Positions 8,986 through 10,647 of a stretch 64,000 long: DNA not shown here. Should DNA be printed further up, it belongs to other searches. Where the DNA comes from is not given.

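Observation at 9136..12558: rplI-dnaB-DnaD-like-DnaI-like operon; the loader ATPase carries two tandem AAA+ modules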

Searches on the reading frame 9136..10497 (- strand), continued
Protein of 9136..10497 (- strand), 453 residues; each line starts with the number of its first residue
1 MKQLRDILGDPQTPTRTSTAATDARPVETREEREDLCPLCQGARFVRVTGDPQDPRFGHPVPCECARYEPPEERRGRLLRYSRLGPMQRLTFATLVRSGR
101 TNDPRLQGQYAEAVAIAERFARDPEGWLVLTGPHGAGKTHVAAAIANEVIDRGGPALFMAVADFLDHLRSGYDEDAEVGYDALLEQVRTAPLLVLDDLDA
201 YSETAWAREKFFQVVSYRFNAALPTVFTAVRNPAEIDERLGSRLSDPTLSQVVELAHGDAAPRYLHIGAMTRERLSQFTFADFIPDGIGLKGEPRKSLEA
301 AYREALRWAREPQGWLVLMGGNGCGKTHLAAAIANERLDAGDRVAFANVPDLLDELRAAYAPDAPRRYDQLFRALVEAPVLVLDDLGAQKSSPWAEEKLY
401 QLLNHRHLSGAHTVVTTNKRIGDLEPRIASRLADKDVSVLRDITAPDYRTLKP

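Call 23: search_protein_representatives(protein=window:9136-10497:-)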
Query: 453 residues. Proteins with E-value up to 0.001 (for the whole library): 24743; up to 1e-10: 5831; up to 1e-30: 548. The best 150 are listed.
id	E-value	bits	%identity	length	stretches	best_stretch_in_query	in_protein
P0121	1.5e-161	554.5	44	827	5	288-450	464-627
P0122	2.4e-134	464.9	41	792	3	88-450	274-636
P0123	6.5e-126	437.0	48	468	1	1-450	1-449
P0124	4.4e-112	391.5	45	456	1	3-453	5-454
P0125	3.6e-109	381.9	49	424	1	53-450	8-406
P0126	6.3e-108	377.8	43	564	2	30-258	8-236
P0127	1.3e-106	373.4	48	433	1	24-449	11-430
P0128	1.9e-105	369.6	47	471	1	1-449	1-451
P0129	3.5e-103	362.1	44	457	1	24-449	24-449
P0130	4.3e-102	358.6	51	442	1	24-450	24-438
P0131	1.5e-100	353.5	43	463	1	28-451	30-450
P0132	3.0e-100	352.5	44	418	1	54-449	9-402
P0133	3.5e-100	352.3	41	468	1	1-450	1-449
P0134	6.8e-99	348.0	42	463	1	16-450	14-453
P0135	5.9e-97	341.6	46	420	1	56-450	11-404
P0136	1.2e-93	330.7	66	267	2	307-449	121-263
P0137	1.8e-93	330.1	45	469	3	295-433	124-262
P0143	2.3e-89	316.6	46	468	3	275-449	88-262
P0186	1.7e-72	261.0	37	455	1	18-438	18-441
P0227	1.3e-59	218.5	39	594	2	179-450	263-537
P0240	6.3e-55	203.1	49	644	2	298-453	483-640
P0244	1.3e-54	202.1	47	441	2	315-450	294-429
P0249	1.0e-53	199.1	43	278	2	275-450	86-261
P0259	1.3e-52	195.5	47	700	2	288-449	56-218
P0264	3.3e-52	194.1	53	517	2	299-450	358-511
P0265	3.4e-52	194.1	45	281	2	265-450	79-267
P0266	6.4e-52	193.2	49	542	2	298-451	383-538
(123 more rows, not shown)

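Call 25: list_cluster_members(proteins=[P0121, P0122, P0137, P0143, P0249, P0265, P0264, P0136, P0130, P0186])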
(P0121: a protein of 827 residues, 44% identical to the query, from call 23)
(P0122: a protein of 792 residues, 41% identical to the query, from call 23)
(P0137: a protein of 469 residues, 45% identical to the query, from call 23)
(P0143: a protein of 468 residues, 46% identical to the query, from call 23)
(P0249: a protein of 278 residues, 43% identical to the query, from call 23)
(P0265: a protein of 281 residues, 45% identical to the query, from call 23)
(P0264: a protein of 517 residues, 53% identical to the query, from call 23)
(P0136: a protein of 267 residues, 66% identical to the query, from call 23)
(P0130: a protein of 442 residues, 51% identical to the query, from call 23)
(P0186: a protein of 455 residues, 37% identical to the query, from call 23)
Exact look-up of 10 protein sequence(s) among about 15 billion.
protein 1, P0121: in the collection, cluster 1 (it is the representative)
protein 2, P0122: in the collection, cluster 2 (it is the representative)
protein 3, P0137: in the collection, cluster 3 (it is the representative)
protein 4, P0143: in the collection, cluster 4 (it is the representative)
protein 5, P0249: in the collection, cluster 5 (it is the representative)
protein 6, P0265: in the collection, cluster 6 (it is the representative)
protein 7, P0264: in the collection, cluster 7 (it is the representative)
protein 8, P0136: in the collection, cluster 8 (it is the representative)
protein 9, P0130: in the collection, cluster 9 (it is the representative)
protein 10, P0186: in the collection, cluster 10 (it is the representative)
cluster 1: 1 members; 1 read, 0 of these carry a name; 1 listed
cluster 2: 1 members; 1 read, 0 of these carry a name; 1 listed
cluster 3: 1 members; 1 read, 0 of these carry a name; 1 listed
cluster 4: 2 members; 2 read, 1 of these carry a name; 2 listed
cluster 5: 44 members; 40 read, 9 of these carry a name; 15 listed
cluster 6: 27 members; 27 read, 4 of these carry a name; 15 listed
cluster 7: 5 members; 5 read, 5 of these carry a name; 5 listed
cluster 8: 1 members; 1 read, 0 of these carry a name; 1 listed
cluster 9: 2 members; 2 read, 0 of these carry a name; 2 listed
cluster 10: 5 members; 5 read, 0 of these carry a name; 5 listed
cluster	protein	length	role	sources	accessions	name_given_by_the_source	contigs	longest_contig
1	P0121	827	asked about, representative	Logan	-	-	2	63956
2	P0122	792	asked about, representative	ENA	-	-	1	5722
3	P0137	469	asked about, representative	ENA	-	-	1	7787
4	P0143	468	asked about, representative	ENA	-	-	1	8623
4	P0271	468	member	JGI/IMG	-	DNA replication protein DnaC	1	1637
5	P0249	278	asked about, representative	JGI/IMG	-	-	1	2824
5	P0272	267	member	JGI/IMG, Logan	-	DNA replication protein DnaC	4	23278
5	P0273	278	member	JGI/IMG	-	DNA replication protein DnaC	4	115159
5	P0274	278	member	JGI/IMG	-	DNA replication protein DnaC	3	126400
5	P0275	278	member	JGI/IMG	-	DNA replication protein DnaC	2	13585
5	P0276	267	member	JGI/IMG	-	DNA replication protein DnaC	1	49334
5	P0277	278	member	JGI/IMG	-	DNA replication protein DnaC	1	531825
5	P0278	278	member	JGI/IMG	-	DNA replication protein DnaC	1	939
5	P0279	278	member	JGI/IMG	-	DNA replication protein DnaC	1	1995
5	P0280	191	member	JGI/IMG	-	DNA replication protein DnaC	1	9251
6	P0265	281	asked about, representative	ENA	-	-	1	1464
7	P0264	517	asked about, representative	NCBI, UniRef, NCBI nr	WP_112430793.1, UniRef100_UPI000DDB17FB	ATP-binding protein [Thermogemmatispora tikiterensis] | ATP-binding protein n=1 Tax=Thermogemmatispora tikiterensis TaxID=1825093 ...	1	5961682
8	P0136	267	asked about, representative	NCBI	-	-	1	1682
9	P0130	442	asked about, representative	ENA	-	-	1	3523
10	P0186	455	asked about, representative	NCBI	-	-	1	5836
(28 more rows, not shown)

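Call 26: search_protein_families(library=pfam, proteins=[P0121, P0122, P0126, P0264, P0240, P0266, P0244, P0259, P0227, P0249], max_evalue=0.00001)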
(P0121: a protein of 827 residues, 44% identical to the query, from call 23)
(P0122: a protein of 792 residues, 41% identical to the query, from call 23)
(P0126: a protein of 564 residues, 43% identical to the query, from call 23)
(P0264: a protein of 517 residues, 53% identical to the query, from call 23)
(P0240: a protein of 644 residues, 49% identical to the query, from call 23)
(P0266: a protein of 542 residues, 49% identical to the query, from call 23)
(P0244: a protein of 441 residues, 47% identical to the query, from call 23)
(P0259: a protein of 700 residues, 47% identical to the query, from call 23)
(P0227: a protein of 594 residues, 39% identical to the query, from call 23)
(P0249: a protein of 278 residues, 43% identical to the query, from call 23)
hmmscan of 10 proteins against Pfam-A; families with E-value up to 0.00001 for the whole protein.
P0121 (827 aa): 26 families (the best 25 are shown)
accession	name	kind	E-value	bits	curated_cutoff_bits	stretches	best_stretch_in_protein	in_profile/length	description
PF01695.23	IstB_IS21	-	3.5e-71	239.9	24.1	4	433-601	44-200/238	IstB-like ATP binding protein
PF00308.24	Bac_DnaA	-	3.1e-39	135.2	23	4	258-419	3-161/162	Bacterial DnaA ATPAse domain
PF00004.35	AAA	-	2.4e-26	93.2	21.2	1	100-216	1-123/131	ATPase family associated with various cellular activities (AAA)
PF24883.2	NPHP3_N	-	3.8e-16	60.1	24.8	0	680-714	21-55/164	Nephrocystin 3, N-terminal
PF07728.20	AAA_5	-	2.7e-13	50.5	22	0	100-236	2-128/139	AAA domain (dynein-related subfamily)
PF10923.14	BrxC_BrxD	-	1.2e-12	48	22.2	0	300-356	53-109/414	BREX system ATP-binding protein BrxC/D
PF04851.21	ResIII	-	2.3e-11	44.3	22.5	0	662-736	8-81/164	Type III restriction enzyme, res subunit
PF02367.23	TsaE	-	3.1e-11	43.8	26.6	0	286-321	12-46/128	Threonylcarbamoyl adenosine biosynthesis protein TsaE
PF20720.3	nSTAND3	-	3.9e-11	43.3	27.2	0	679-734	15-67/155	Novel STAND NTPase 3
PF13173.12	AAA_14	-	8e-11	42.5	27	0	683-754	4-71/129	AAA domain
PF00910.28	RNA_helicase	-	2.8e-09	37.8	21.5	0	101-176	2-64/105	RNA helicase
PF13191.12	AAA_16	-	4.7e-09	37.4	32.6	0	667-795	13-146/167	AAA ATPase domain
PF13401.12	AAA_22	-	9.2e-09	36.1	27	0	680-718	4-42/130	AAA domain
PF13671.12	AAA_33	-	1.2e-08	35.8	27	0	685-780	3-72/143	AAA domain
PF13604.12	AAA_30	-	1.4e-08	35.2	27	0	675-716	12-53/191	AAA domain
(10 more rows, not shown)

P0122 (792 aa): 23 families
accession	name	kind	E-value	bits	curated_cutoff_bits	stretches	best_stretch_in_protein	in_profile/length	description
PF01695.23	IstB_IS21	-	1.2e-44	153.1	24.1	3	314-426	95-203/238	IstB-like ATP binding protein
PF00004.35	AAA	-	4.9e-19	69.5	21.2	0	503-620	2-125/131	ATPase family associated with various cellular activities (AAA)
PF04851.21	ResIII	-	3.4e-15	56.8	22.5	0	311-365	23-80/164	Type III restriction enzyme, res subunit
PF00308.24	Bac_DnaA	-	3.6e-15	57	23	0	299-424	19-149/162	Bacterial DnaA ATPAse domain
PF02562.22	PhoH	-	5.3e-13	49.4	27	0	503-524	23-44/205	PhoH-like protein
PF13191.12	AAA_16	-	1.5e-12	48.8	32.6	0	125-218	25-104/167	AAA ATPase domain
PF20720.3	nSTAND3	-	3.8e-11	43.4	27.2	0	125-168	18-62/155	Novel STAND NTPase 3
PF00005.33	ABC_tran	-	5.6e-09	37.1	25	0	124-150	11-37/137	ABC transporter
PF24883.2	NPHP3_N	-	1.4e-08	35.5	24.8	0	293-343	8-54/164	Nephrocystin 3, N-terminal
PF05729.18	NACHT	-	2e-08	34.7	26.7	0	315-346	4-41/167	NACHT domain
PF00931.28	NB-ARC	-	6.1e-08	32.7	23.5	0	310-337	18-44/248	NB-ARC domain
PF07728.20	AAA_5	-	8.2e-08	32.8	22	0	129-218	4-94/139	AAA domain (dynein-related subfamily)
PF13604.12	AAA_30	-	1.4e-07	31.8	27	0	301-360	8-68/191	AAA domain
PF13401.12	AAA_22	-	2.8e-07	31.3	27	0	501-537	7-43/130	AAA domain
PF09848.15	SLFN-g3_helicase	-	4.3e-07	30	24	0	318-374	8-67/354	Schlafen group 3, DNA/RNA helicase domain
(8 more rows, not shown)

P0126 (564 aa): 19 families
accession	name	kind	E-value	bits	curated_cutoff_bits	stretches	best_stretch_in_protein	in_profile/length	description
PF01695.23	IstB_IS21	-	1.8e-31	109.9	24.1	2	81-228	74-209/238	IstB-like ATP binding protein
PF00004.35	AAA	-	6.8e-16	59.4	21.2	1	107-219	2-119/131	ATPase family associated with various cellular activities (AAA)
PF00308.24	Bac_DnaA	-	5.7e-15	56.3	23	1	89-216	17-146/162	Bacterial DnaA ATPAse domain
PF13191.12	AAA_16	-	6.9e-13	49.9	32.6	0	292-356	25-85/167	AAA ATPase domain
PF24883.2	NPHP3_N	-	3.2e-12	47.4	24.8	0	290-349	21-80/164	Nephrocystin 3, N-terminal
PF07728.20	AAA_5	-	3.5e-11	43.7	22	0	294-401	2-110/139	AAA domain (dynein-related subfamily)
PF20720.3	nSTAND3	-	1.3e-10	41.6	27.2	0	291-339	17-62/155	Novel STAND NTPase 3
PF13401.12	AAA_22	-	2.8e-10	41.1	27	0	290-327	4-41/130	AAA domain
PF13604.12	AAA_30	-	2.7e-09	37.5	27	0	94-135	9-50/191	AAA domain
PF04851.21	ResIII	-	3.6e-09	37.2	22.5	0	103-158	23-81/164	Type III restriction enzyme, res subunit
PF13671.12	AAA_33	-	1.3e-08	35.7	27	0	107-167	3-65/143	AAA domain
PF13521.12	AAA_28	-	1.7e-08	35.3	27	0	106-133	2-26/164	AAA domain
PF00910.28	RNA_helicase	-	5.7e-08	33.6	21.5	0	107-183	2-65/105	RNA helicase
PF13481.12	AAA_25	-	2.3e-06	27.8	27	0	293-324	35-65/195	AAA domain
PF01583.26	APS_kinase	-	3e-06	27.8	21.1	0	106-134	5-33/152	Adenylylsulphate kinase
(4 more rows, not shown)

P0264 (517 aa): 3 families
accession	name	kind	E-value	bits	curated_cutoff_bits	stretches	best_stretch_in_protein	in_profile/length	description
PF01695.23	IstB_IS21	-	9.6e-19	68.3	24.1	1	325-477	44-193/238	IstB-like ATP binding protein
PF00308.24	Bac_DnaA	-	3e-10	41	23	1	347-493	7-156/162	Bacterial DnaA ATPAse domain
PF00004.35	AAA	-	4.6e-06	27.5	21.2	1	375-492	1-123/131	ATPase family associated with various cellular activities (AAA)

P0240 (644 aa): 3 families
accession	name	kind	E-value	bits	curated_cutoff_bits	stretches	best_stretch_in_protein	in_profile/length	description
PF01695.23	IstB_IS21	-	2.2e-17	63.8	24.1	1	452-603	45-193/238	IstB-like ATP binding protein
PF00308.24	Bac_DnaA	-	8.6e-11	42.7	23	1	475-619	6-156/162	Bacterial DnaA ATPAse domain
PF00004.35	AAA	-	4.9e-06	27.5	21.2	1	501-578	1-73/131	ATPase family associated with various cellular activities (AAA)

P0266 (542 aa): 2 families
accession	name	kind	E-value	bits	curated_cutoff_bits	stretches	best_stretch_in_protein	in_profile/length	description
PF01695.23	IstB_IS21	-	1.8e-17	64.1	24.1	1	351-503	44-193/238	IstB-like ATP binding protein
PF00308.24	Bac_DnaA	-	7.8e-11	42.9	23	1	371-519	5-156/162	Bacterial DnaA ATPAse domain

P0244 (441 aa): 3 families
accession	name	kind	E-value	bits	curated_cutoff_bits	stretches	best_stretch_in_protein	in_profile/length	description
PF01695.23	IstB_IS21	-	1.7e-17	64.2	24.1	1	242-403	42-199/238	IstB-like ATP binding protein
PF00308.24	Bac_DnaA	-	6.2e-07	30.2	23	1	276-411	18-155/162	Bacterial DnaA ATPAse domain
PF00004.35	AAA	-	7.3e-06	26.9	21.2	0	295-413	1-125/131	ATPase family associated with various cellular activities (AAA)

P0259 (700 aa): 4 families
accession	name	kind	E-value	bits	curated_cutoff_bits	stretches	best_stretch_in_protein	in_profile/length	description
PF01695.23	IstB_IS21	-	6.8e-23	81.8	24.1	1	72-193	84-199/238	IstB-like ATP binding protein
PF00308.24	Bac_DnaA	-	4.7e-12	46.8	23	1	44-202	4-156/162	Bacterial DnaA ATPAse domain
PF00004.35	AAA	-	5.9e-10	40.1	21.2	1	85-207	2-129/131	ATPase family associated with various cellular activities (AAA)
PF24883.2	NPHP3_N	-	7.5e-06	26.7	24.8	0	265-305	13-55/164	Nephrocystin 3, N-terminal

P0227 (594 aa): 8 families
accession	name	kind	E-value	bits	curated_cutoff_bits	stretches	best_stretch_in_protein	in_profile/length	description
PF01695.23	IstB_IS21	-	5.2e-17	62.6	24.1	2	392-510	88-201/238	IstB-like ATP binding protein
PF00308.24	Bac_DnaA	-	1.5e-10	41.9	23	1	383-519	17-155/162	Bacterial DnaA ATPAse domain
PF13604.12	AAA_30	-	8.4e-08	32.6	27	0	171-216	8-53/191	AAA domain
PF13191.12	AAA_16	-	1.8e-06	29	32.6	0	177-224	21-73/167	AAA ATPase domain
PF13401.12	AAA_22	-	2.5e-06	28.2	27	0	179-216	3-40/130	AAA domain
PF00004.35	AAA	-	4.5e-06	27.6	21.2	0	401-473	2-69/131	ATPase family associated with various cellular activities (AAA)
PF00005.33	ABC_tran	-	5.2e-06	27.5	25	0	182-208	12-38/137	ABC transporter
PF20720.3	nSTAND3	-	9e-06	25.9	27.2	0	180-219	16-55/155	Novel STAND NTPase 3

P0249 (278 aa): 3 families
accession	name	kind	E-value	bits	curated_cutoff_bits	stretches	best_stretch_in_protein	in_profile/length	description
PF01695.23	IstB_IS21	-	8.4e-20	71.7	24.1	1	65-237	38-201/238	IstB-like ATP binding protein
PF00308.24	Bac_DnaA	-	7e-07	30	23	1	108-243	19-155/162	Bacterial DnaA ATPAse domain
PF00004.35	AAA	-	2.9e-06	28.2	21.2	1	128-243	2-123/131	ATPase family associated with various cellular activities (AAA)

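Call 27: predict_structure(alignment_id=A1)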
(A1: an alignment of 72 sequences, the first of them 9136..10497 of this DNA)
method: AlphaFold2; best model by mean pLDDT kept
length: 453 residues; sequences in the alignment: 72
mean_pLDDT: 86.7   pTM: 0.56
mean pLDDT of the five models: 86.7, 85.3, 85.1, 84.5, 83.2
residues with pLDDT >= 90: 271; 70-90: 137; 50-70: 18; < 50: 27
segments of 3 or more residues with pLDDT < 50: 1-3, 8-28
pLDDT, mean of each block of 10 residues (from residue 1): 50 34 42 68 75 81 81 88 93 93 83 97 97 93 98 95 91 81 91 95 85 95 97 86 92 76 87 94 89 93 98 97 95 96 95 91 80 92 92 91 96 97 96 96 84 46
secondary structure, 60 per line:
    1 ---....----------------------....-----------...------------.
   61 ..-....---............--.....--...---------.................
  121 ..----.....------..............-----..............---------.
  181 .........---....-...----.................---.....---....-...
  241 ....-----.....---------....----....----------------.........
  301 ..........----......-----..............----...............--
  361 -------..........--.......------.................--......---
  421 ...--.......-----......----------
elements in order: H4-7 H30-33 E45-47 E60-62 H64-67 H71-82 H85-89 H104-122 E127-131 H138-151 E157-160 H161-170 H180-189 E193-196 H205-221 E225-229 H233-236 H238-244 E250-254 E264-267 H272-275 H292-310 E315-320 H326-339 E344-348 H349-358 H368-377 E380-386 H393-409 E412-417 H426-432 E438-443

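Call 28: find_encoding_contigs(protein=P0121, flank=7000, max_places=3)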
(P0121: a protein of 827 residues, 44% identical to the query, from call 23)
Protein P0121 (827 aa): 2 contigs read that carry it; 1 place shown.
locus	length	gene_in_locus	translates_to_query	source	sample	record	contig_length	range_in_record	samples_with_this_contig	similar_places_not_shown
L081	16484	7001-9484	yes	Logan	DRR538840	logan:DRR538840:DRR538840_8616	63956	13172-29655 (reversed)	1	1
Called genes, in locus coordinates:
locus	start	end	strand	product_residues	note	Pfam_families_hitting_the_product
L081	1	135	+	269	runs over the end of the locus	-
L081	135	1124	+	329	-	PF01073:3Beta_HSD, PF01370:Epimerase, PF02719:Polysacc_synt_2, PF04321:RmlD_sub_bind, PF05368:NmrA, PF07993:NAD_binding_4, PF13460:NAD_binding_10, PF16363:GDP_Man_Dehyd, +2 more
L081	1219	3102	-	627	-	PF12229:PG_binding_4, PF04294:VanW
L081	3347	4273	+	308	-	PF01551:Peptidase_M23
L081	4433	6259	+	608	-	PF00772:DnaB, PF03796:DnaB_C, PF13481:AAA_25, PF14890:Intein_splicing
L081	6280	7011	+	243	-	PF07261:DnaB_2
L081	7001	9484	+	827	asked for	PF01695:IstB_IS21, PF00308:Bac_DnaA, PF00004:AAA (weak), PF00308:Bac_DnaA, PF01695:IstB_IS21, PF00308:Bac_DnaA, PF01695:IstB_IS21, PF00308:Bac_DnaA (weak), +25 more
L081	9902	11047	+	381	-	PF13240:Zn_Ribbon_1 (weak), PF13248:Zn_ribbon_3 (faint), PF00498:FHA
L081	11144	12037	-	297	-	PF13489:Methyltransf_23, PF01209:Ubie_methyltran (weak), PF13847:Methyltransf_31, PF08241:Methyltransf_11, PF08242:Methyltransf_12, PF13649:Methyltransf_25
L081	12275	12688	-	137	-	PF00571:CBS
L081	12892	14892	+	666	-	PF00456:Transketolase_N, PF02779:Transket_pyr, PF22613:Transketolase_C_1, PF02780:Transketolase_C (weak)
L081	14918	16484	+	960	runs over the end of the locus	PF00923:TAL_FSA, PF00342:PGI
